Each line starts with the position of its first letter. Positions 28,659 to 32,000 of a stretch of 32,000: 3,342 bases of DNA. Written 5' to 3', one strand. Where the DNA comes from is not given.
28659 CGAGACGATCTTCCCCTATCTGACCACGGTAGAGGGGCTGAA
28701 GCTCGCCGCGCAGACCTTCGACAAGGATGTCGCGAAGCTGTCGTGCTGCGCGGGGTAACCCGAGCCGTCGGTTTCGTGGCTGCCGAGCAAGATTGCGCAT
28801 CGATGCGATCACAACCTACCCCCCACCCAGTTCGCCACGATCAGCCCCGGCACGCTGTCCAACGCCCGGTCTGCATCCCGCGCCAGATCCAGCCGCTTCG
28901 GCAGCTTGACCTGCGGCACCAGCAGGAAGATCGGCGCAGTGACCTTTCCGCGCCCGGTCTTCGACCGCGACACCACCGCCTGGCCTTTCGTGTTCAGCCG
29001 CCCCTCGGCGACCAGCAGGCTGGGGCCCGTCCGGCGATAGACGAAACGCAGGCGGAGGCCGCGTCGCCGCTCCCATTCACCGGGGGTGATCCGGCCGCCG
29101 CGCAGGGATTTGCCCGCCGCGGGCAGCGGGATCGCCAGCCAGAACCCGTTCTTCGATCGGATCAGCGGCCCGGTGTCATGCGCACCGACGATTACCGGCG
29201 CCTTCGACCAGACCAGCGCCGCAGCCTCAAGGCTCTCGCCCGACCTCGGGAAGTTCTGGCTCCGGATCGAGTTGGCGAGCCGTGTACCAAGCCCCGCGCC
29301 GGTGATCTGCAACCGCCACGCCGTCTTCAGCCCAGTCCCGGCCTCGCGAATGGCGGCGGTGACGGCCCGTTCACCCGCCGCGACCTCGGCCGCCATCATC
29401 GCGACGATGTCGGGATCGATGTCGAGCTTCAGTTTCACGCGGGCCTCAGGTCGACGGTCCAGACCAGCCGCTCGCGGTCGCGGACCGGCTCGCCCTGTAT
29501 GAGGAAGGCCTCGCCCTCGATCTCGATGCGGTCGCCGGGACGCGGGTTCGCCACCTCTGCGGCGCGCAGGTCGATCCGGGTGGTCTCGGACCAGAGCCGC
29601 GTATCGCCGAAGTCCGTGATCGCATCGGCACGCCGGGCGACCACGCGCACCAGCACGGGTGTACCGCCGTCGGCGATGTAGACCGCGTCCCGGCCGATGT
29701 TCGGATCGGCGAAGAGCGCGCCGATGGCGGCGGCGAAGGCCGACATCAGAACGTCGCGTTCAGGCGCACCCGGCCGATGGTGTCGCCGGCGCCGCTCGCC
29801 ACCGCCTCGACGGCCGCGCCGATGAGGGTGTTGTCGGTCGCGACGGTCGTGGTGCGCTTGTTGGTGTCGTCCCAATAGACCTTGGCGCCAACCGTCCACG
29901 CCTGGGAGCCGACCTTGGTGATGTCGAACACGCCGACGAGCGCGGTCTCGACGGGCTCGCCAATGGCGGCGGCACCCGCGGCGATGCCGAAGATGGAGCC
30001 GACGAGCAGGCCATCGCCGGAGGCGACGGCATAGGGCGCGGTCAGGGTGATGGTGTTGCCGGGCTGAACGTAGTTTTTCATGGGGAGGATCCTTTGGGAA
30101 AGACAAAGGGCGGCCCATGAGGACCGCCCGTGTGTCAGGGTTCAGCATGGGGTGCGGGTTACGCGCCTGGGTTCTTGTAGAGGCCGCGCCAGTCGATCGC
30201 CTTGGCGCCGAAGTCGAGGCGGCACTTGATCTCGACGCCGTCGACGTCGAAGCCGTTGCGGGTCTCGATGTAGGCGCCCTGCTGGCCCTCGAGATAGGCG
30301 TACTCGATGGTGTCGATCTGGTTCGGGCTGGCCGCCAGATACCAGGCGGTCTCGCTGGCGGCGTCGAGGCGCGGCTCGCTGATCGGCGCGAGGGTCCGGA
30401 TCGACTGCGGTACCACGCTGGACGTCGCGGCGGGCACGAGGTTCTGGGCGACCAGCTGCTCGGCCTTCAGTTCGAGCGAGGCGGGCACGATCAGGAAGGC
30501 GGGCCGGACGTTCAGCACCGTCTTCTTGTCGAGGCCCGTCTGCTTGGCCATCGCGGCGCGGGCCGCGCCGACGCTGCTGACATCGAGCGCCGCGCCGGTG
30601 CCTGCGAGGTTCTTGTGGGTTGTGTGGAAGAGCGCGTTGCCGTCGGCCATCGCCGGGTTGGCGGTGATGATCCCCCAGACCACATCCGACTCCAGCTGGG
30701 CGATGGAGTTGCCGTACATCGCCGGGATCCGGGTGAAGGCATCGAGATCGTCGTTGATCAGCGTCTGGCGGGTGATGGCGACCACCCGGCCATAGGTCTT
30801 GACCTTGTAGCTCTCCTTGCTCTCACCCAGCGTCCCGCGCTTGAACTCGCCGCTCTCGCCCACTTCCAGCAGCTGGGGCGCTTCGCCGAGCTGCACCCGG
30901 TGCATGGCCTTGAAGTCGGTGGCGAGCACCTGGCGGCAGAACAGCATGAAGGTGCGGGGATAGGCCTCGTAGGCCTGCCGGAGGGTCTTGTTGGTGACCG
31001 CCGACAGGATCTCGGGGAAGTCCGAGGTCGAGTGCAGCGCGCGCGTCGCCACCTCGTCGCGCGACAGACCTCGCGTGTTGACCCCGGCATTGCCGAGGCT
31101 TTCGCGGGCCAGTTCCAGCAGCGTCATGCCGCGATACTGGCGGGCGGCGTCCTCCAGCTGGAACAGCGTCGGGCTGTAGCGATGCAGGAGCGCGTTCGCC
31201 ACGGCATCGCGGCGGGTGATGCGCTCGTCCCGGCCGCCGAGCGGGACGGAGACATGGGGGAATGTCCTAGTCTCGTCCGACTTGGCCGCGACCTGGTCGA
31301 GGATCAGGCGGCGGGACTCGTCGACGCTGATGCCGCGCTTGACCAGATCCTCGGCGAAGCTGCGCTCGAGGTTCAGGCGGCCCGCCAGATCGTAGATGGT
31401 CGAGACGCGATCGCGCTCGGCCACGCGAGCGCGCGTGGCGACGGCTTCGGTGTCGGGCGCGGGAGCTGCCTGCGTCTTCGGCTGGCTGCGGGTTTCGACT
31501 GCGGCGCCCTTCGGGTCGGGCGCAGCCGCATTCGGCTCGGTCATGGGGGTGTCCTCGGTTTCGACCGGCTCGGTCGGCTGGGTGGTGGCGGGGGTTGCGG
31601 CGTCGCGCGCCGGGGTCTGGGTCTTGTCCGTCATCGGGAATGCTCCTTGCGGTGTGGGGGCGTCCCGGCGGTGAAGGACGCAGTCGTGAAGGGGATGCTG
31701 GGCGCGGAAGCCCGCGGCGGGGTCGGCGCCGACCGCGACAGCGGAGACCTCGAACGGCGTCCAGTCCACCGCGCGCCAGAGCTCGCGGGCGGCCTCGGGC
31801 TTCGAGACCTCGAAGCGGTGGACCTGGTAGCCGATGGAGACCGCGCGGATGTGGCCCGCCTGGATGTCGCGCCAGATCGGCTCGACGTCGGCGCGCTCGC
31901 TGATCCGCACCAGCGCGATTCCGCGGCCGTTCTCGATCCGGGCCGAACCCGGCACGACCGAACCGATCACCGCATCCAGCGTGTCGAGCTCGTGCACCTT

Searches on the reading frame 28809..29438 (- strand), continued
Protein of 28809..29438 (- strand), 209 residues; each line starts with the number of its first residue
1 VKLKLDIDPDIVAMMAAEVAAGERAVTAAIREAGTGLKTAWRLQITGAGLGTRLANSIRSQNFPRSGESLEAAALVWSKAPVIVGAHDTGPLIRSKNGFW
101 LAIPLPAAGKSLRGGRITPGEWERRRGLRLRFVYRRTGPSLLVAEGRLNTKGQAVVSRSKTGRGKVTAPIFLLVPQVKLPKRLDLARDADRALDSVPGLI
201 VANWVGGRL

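Call 74: find_homologous_proteins(query=window:28809-29438:-, max_evalue=0.00001)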
Query window:28809-29438:- (209 aa): 5622 proteins with E <= 0.00001 among 8000 candidates; the best 120 are listed.
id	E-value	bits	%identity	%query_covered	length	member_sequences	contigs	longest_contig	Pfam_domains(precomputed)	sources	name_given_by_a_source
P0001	7.4e-128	442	100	100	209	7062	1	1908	PF20039.5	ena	-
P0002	2.0e-125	434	99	99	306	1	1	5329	PF20039.5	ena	-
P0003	4.6e-124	430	97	100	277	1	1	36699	PF20039.5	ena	-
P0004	7.3e-123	426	96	100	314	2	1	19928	PF20039.5,PF05354.18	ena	-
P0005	7.0e-119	413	92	100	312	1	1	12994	PF20039.5,PF05354.18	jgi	-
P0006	2.7e-117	408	93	100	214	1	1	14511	PF20039.5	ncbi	ncbi:MAG: DUF6441 family protein [Tabrizicola sp.]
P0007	4.8e-117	407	90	100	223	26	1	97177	PF20039.5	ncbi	ncbi:MAG: DUF6441 family protein [Tabrizicola sp.]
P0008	7.1e-117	406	92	100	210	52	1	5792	PF20039.5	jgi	jgi:hypothetical protein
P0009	1.6e-116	405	92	98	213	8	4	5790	PF20039.5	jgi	-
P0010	2.1e-116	405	93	100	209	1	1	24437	PF20039.5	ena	-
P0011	5.8e-116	403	90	100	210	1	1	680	PF20039.5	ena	-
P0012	9.2e-116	403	91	100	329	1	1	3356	PF20039.5,PF20454.5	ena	-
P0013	6.6e-114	396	89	100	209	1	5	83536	PF20039.5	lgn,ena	-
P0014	8.7e-114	396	90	100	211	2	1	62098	PF20039.5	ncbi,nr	ncbi:hypothetical protein JT55_09115 [Rhodovulum sp. NI22]|nr:hypothetical protein JT55_09115 [Rhodo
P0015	1.1e-113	396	88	100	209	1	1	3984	PF20039.5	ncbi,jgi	-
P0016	1.3e-113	396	89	100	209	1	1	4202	PF20039.5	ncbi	-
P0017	2.0e-113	395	89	100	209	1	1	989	PF20039.5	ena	-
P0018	2.3e-113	395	88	100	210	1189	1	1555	PF20039.5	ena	-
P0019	2.3e-113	395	90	100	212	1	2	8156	PF20039.5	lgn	-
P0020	2.9e-113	394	89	100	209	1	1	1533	PF20039.5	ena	-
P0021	3.1e-113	394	88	100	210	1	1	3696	PF20039.5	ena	-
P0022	3.2e-113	394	88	100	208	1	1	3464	PF20039.5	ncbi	-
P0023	3.4e-113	394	88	100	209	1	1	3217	PF20039.5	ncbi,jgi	-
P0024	3.6e-113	394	88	100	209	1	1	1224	PF20039.5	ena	-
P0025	5.6e-113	393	88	100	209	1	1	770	PF20039.5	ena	-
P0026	5.9e-113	393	87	100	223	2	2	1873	PF20039.5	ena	-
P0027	6.0e-113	393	89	100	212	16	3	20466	PF20039.5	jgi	jgi:hypothetical protein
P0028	7.3e-113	393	86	100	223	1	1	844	PF20039.5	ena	-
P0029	7.3e-113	393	88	100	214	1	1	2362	PF20039.5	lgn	-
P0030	7.8e-113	393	88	100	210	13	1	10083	PF20039.5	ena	-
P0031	9.6e-113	393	88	100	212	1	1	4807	PF20039.5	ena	-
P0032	1.2e-112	392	88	100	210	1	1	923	PF20039.5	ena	-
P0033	1.2e-112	392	88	100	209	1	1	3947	PF20039.5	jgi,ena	-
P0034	1.5e-112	392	88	100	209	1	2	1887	PF20039.5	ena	-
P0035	1.6e-112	392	88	100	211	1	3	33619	PF20039.5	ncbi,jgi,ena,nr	ncbi:MAG: hypothetical protein HLUCCA12_16640 [Rhodobacteraceae bacterium HLUCCA12]|nr:MAG: hypothet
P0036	1.9e-112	392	89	98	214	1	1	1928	PF20039.5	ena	-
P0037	2.1e-112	392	88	100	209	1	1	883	PF20039.5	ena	-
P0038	2.2e-112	392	89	100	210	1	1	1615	PF20039.5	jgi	jgi:hypothetical protein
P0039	2.2e-112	392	90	98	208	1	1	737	PF20039.5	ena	-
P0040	3.0e-112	391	87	100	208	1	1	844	PF20039.5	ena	-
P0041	3.0e-112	391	89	100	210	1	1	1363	PF20039.5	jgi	jgi:hypothetical protein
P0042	3.1e-112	391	88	100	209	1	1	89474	PF20039.5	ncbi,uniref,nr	ncbi:DUF6441 family protein [Rhodobacter calidifons]|uniref:Uncharacterized protein n=1 Tax=Rhodobac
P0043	3.2e-112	391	88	100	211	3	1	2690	PF20039.5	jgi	-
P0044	3.4e-112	391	89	98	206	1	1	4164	PF20039.5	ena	-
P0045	3.7e-112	391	88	100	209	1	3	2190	PF20039.5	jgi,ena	-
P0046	4.3e-112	391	87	100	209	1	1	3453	PF20039.5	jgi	jgi:hypothetical protein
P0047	4.7e-112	390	87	100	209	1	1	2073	PF20039.5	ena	-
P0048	5.0e-112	390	88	100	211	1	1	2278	PF20039.5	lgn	-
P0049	5.3e-112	390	87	100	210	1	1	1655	PF20039.5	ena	-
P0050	6.3e-112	390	89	98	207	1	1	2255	PF20039.5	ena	-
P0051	6.7e-112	390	89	100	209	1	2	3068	PF20039.5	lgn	-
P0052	7.1e-112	390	90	98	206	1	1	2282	PF20039.5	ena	-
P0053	7.5e-112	390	89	98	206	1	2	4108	PF20039.5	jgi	-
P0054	7.9e-112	390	88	100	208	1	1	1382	PF20039.5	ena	-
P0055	8.3e-112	390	88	100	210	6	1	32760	PF20039.5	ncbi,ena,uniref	ncbi:DUF6441 family protein [Paracoccus sp. P2]|uniref:DUF6441 family protein n=1 Tax=Paracoccus sp.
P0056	9.0e-112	389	87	100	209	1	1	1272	PF20039.5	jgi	-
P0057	9.1e-112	389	88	100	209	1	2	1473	PF20039.5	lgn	-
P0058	9.2e-112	389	88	98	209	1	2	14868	PF20039.5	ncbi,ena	-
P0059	9.5e-112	389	87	100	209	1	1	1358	PF20039.5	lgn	-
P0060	9.8e-112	389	88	100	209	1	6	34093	PF20039.5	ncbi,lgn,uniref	uniref:DUF6441 family protein n=1 Tax=Yoonia sp. TaxID=2212373 RepID=UPI004047EDDB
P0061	1.1e-111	389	88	100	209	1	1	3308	PF20039.5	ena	-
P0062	1.1e-111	389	89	98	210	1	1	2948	PF20039.5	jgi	jgi:hypothetical protein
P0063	1.2e-111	389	88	100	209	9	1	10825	PF20039.5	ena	-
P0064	1.2e-111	389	87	100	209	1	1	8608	PF20039.5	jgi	jgi:hypothetical protein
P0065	1.4e-111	389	87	100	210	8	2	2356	PF20039.5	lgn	-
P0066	1.4e-111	389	87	100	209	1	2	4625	PF20039.5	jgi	jgi:hypothetical protein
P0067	1.4e-111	389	89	100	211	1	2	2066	PF20039.5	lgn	-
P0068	1.4e-111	389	87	100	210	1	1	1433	PF20039.5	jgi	jgi:hypothetical protein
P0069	1.5e-111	389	88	100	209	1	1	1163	PF20039.5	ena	-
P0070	1.5e-111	389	87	100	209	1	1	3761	PF20039.5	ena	-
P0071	1.6e-111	389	87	100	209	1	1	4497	PF20039.5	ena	-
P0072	1.9e-111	388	87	100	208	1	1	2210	PF20039.5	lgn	-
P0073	1.9e-111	388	89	98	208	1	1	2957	PF20039.5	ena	-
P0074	1.9e-111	388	87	100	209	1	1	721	PF20039.5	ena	-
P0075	2.0e-111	388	87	100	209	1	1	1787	PF20039.5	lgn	-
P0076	2.0e-111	388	89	100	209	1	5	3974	PF20039.5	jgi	jgi:hypothetical protein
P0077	2.3e-111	388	89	98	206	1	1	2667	PF20039.5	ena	-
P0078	2.4e-111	388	89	100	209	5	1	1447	PF20039.5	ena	-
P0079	2.4e-111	388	88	100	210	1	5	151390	PF20039.5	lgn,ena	-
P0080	2.6e-111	388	89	98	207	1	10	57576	PF20039.5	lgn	-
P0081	2.7e-111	388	87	100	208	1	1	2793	PF20039.5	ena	-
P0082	2.9e-111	388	88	100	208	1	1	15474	PF20039.5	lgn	-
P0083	3.3e-111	388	88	100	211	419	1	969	PF20039.5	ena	-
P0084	3.5e-111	388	87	100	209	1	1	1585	PF20039.5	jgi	jgi:hypothetical protein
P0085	3.6e-111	388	88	100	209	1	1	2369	PF20039.5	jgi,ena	jgi:hypothetical protein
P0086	3.8e-111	387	85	100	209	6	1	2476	PF20039.5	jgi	-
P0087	3.9e-111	387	87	100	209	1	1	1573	PF20039.5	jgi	jgi:hypothetical protein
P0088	3.9e-111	387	88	100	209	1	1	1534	PF20039.5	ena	-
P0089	4.1e-111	387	87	100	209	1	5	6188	PF20039.5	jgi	jgi:hypothetical protein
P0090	4.6e-111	387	87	100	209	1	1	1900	PF20039.5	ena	-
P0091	5.0e-111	387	87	100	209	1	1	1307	PF20039.5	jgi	jgi:hypothetical protein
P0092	5.3e-111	387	87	100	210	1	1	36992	PF20039.5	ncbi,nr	ncbi:MAG: DUF6441 family protein [Rhodobacteraceae bacterium]|nr:DUF6441 family protein [Paracoccace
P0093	5.4e-111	387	87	100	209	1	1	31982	PF20039.5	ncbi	ncbi:MAG: DUF6441 family protein [Phreatobacter sp.]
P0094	5.8e-111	387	89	98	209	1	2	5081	PF20039.5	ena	-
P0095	6.0e-111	387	88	100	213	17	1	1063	PF20039.5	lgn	-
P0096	6.0e-111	387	88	100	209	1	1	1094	PF20039.5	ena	-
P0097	6.0e-111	387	88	100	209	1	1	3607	PF20039.5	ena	-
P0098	6.1e-111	387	86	100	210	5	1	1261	PF20039.5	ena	-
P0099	6.2e-111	387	88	100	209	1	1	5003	PF20039.5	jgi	-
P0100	7.1e-111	387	86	100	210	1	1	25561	PF20039.5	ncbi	-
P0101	7.2e-111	387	87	100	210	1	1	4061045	PF20039.5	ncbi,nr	ncbi:hypothetical protein KBY29_18530 [Ruegeria pomeroyi]|nr:hypothetical protein [Ruegeria pomeroyi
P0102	7.3e-111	387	87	98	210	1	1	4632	PF20039.5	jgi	jgi:hypothetical protein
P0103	7.3e-111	387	87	100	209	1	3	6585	PF20039.5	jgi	jgi:hypothetical protein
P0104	8.2e-111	386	86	100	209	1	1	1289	PF20039.5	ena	-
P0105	8.5e-111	386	87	100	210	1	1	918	PF20039.5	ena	-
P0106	8.5e-111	386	86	100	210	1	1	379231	PF20039.5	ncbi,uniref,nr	ncbi:DUF6441 family protein [Ruegeria sp. 1NDH52C]|uniref:DUF6441 family protein n=1 Tax=Ruegeria al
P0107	9.0e-111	386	87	100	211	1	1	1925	PF20039.5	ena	-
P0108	9.1e-111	386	88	100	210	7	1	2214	PF20039.5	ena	-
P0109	9.4e-111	386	88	100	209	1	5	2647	PF20039.5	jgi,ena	-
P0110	9.7e-111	386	85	100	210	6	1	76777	PF20039.5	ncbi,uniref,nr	ncbi:DUF6441 family protein [Falsiruegeria litorea]|uniref:DUF6441 family protein n=1 Tax=Falsiruege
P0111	1.0e-110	386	87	100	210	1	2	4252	PF20039.5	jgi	jgi:hypothetical protein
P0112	1.0e-110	386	87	100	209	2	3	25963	PF20039.5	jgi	jgi:hypothetical protein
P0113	1.1e-110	386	87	100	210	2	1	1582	PF20039.5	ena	-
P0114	1.1e-110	386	87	100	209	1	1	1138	PF20039.5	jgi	jgi:hypothetical protein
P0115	1.1e-110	386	88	98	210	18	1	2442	PF20039.5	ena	-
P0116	1.3e-110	386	88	100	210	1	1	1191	PF20039.5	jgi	-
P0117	1.3e-110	386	87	100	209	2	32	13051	PF20039.5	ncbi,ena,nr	ncbi:MAG: hypothetical protein CML46_16005 [Rhodobacteraceae bacterium]|nr:hypothetical protein [Par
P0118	1.4e-110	386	88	100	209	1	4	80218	PF20039.5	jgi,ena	-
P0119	1.4e-110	386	88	100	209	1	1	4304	PF20039.5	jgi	jgi:hypothetical protein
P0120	1.5e-110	385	88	100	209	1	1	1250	PF20039.5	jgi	jgi:hypothetical protein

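Call 81: predict_structure(alignment_id=A4)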
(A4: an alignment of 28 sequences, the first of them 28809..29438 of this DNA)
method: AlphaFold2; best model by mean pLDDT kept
length: 209 residues; sequences in the alignment: 28
mean_pLDDT: 36.2   pTM: 0.36
mean pLDDT of the five models: 36.2, 35.5, 34.6, 34.3, 32.4
residues with pLDDT >= 90: 0; 70-90: 0; 50-70: 19; < 50: 190
segments of 3 or more residues with pLDDT < 50: 1-107, 109-117, 133-141, 145-209
pLDDT, mean of each block of 10 residues (from residue 1): 27 38 36 32 31 31 26 27 29 39 49 49 59 44 45 35 35 34 36 33 25
secondary structure, 60 per line:
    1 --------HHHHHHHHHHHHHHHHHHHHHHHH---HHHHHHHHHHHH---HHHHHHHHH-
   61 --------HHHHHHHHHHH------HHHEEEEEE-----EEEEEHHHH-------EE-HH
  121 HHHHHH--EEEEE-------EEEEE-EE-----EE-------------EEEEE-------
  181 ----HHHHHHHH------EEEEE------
elements in order: H9-32 H36-47 H51-59 H69-79 E89-94 E100-104 H105-108 H119-126 E129-133 E141-145 E169-173 H185-192 E199-203

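Call 90: search_protein_families(library=pfam, alignment_id=A6, max_evalue=0.001)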
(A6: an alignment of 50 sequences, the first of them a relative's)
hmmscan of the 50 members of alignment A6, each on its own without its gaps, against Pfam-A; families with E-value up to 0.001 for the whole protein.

A. member 1, L095:6641-7777:+ (379 aa): 0 families

B. families by the number of members that match (of 50 scanned): 37 families (the first 25 are shown)
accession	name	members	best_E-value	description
PF04233.19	Phage_Mu_F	2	2.7e-13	Phage Mu protein F like protein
PF18735.6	HEPN_RiboL-PSP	2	5.1e-09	RiboL-PSP-HEPN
PF00916.26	Sulfate_transp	1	2.5e-77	Sulfate permease family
PF20358.3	DUF6653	1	3.8e-46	Family of unknown function (DUF6653)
PF01545.26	Cation_efflux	1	1.4e-36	Cation efflux family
PF13683.12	rve_3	1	1.1e-33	Integrase core domain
PF00665.32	rve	1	2e-22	Integrase core domain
PF04116.19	FA_hydroxylase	1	3.7e-22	Fatty acid hydroxylase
PF01936.24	NYN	1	5.8e-21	NYN domain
PF02518.31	HATPase_c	1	1.2e-20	Histidine kinase-, DNA gyrase B-, and HSP90-like ATPase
PF01042.26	Ribonuc_L-PSP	1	3.8e-18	Endoribonuclease L-PSP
PF08808.17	RES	1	2.9e-17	RES domain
PF01740.26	STAS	1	2.1e-16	STAS domain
PF13280.12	WYL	1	1.6e-15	WYL domain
PF12686.12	DUF3800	1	4.6e-15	Protein of unknown function (DUF3800)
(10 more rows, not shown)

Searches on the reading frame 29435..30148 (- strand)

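Call 3: search_protein_families(library=pfam, proteins=[window:29435-30148:-], max_evalue=0.01)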
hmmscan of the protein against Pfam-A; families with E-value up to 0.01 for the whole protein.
window:29435-30148:- (237 aa): 1 family
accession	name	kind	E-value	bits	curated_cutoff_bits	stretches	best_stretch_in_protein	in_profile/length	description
PF05354.17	Phage_attach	-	2.9e-26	92.4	26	1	135-234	1-99/99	Phage Head-Tail Attachment protein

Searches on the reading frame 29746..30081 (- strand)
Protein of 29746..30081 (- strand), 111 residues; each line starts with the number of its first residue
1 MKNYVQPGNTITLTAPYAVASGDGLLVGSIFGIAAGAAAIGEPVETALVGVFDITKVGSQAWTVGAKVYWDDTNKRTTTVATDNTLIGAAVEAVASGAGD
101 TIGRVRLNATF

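Call 3: search_protein_families(library=pfam, proteins=[window:29746-30081:-], max_evalue=0.01)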
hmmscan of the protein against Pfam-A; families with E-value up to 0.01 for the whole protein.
window:29746-30081:- (111 aa): 1 family
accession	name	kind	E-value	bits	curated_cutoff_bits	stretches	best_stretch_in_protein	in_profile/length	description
PF09956.15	Phage_cement_2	-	2.7e-29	102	24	1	5-106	1-102/103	Phage cement protein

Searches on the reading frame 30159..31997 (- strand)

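Call 5: search_protein_families(library=phrogs, proteins=[window:30159-31997:-], max_evalue=0.01)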
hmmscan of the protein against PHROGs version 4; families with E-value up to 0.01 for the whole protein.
window:30159-31997:- (612 aa): 7 families
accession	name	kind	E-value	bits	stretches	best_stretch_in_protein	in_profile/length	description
phrog_4523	-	head and packaging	1.7e-226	754.9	1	2-612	78-644/644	major head and protease protein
phrog_133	-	head and packaging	7.7e-108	362.9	1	153-611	219-667/668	head maturation protease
phrog_26519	-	unknown function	5.1e-35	121.9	1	422-608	3-189/192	-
phrog_29592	-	unknown function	7.1e-29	101.6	1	356-609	626-888/893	-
phrog_617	-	head and packaging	3.8e-23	83.2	1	8-271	70-288/626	major head protein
phrog_371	-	head and packaging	1.3e-12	48.6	2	367-467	47-147/303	major head protein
phrog_80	-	head and packaging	4.8e-06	27.1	1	40-99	318-377/607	head maturation protease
